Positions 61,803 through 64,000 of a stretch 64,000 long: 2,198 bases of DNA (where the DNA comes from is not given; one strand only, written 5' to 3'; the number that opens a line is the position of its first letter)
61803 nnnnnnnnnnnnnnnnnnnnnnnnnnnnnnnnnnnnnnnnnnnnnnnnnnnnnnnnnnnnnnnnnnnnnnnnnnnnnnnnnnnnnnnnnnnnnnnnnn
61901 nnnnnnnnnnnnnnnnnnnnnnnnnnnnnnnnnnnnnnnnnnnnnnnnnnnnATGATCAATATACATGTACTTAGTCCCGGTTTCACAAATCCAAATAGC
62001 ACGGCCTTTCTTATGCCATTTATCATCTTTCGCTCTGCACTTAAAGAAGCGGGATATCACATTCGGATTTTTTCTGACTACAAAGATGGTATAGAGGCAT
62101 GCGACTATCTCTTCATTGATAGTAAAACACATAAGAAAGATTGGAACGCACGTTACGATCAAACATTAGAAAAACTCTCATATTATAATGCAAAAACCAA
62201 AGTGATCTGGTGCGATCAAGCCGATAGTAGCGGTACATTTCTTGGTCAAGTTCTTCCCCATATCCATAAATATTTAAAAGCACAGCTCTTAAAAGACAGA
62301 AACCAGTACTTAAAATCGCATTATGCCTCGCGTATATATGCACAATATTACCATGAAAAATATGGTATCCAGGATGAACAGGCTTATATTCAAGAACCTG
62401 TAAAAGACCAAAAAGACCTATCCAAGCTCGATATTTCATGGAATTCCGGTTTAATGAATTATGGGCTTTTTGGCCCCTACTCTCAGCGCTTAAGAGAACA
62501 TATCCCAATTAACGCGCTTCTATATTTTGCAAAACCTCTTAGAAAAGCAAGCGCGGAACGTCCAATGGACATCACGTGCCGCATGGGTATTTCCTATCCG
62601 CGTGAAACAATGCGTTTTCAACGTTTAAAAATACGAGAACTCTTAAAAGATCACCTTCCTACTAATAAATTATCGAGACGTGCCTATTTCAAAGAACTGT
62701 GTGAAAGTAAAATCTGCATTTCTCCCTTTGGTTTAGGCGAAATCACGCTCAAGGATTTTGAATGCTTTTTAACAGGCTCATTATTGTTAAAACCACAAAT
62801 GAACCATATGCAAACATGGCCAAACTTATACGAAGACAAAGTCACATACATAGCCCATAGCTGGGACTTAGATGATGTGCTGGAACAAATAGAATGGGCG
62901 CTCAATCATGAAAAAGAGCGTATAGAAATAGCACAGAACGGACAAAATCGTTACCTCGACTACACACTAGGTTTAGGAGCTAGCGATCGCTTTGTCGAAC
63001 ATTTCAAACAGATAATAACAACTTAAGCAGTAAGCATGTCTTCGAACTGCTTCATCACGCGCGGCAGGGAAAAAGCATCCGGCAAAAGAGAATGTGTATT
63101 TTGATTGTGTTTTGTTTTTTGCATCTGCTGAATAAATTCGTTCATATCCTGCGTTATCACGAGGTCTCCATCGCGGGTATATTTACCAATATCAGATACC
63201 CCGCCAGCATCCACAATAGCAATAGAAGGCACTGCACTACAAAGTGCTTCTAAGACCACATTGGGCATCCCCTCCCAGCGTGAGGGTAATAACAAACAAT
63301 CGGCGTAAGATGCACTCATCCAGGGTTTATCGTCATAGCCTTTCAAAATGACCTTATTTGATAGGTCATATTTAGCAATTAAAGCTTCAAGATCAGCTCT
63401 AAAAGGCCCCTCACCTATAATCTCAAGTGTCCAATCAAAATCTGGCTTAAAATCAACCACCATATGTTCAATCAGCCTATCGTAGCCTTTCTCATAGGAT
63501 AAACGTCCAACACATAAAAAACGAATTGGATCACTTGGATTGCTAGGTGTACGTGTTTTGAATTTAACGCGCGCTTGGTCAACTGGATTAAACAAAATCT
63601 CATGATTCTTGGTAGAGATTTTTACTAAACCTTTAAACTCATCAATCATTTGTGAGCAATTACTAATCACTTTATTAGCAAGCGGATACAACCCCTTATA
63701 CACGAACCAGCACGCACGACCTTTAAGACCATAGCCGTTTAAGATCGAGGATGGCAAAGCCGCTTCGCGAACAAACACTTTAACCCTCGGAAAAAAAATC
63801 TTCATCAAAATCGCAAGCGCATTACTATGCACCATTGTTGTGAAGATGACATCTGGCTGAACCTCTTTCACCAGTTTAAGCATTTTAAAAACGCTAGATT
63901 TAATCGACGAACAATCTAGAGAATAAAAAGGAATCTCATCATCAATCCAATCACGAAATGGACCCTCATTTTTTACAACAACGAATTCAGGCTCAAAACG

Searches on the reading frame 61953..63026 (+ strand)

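Call 31: search_protein_families(library=pfam, proteins=[window:61953-63026:+])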
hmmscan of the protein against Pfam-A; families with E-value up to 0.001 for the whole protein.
window:61953-63026:+ (357 aa): 1 family
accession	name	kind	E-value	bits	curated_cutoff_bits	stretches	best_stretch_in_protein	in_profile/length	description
PF13524.12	Glyco_trans_1_2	-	7.6e-06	26.4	25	1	238-336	33-131/144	Glycosyl transferase-like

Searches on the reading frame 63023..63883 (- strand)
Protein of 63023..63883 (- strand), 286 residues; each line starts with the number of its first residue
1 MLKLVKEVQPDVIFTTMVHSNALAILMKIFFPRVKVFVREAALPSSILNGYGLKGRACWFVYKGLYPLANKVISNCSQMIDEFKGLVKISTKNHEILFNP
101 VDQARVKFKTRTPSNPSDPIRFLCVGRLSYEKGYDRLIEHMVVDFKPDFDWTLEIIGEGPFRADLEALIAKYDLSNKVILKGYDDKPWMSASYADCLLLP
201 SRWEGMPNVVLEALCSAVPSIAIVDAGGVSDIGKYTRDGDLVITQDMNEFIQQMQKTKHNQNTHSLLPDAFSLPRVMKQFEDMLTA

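Call 31: search_protein_families(library=pfam, proteins=[window:63023-63883:-])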
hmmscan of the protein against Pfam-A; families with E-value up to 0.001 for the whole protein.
window:63023-63883:- (286 aa): 3 families
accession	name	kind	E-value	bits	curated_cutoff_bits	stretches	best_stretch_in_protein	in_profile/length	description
PF00534.26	Glycos_transf_1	-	9.3e-25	87.6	26.4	1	115-263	11-161/172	Glycosyl transferases group 1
PF13692.12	Glyco_trans_1_4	-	3.3e-21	76.5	27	1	121-256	3-138/142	Glycosyl transferases group 1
PF20706.3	GT4-conflict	-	0.00034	20.1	26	1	101-234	180-322/385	Family 4 Glycosyltransferase in conflict systems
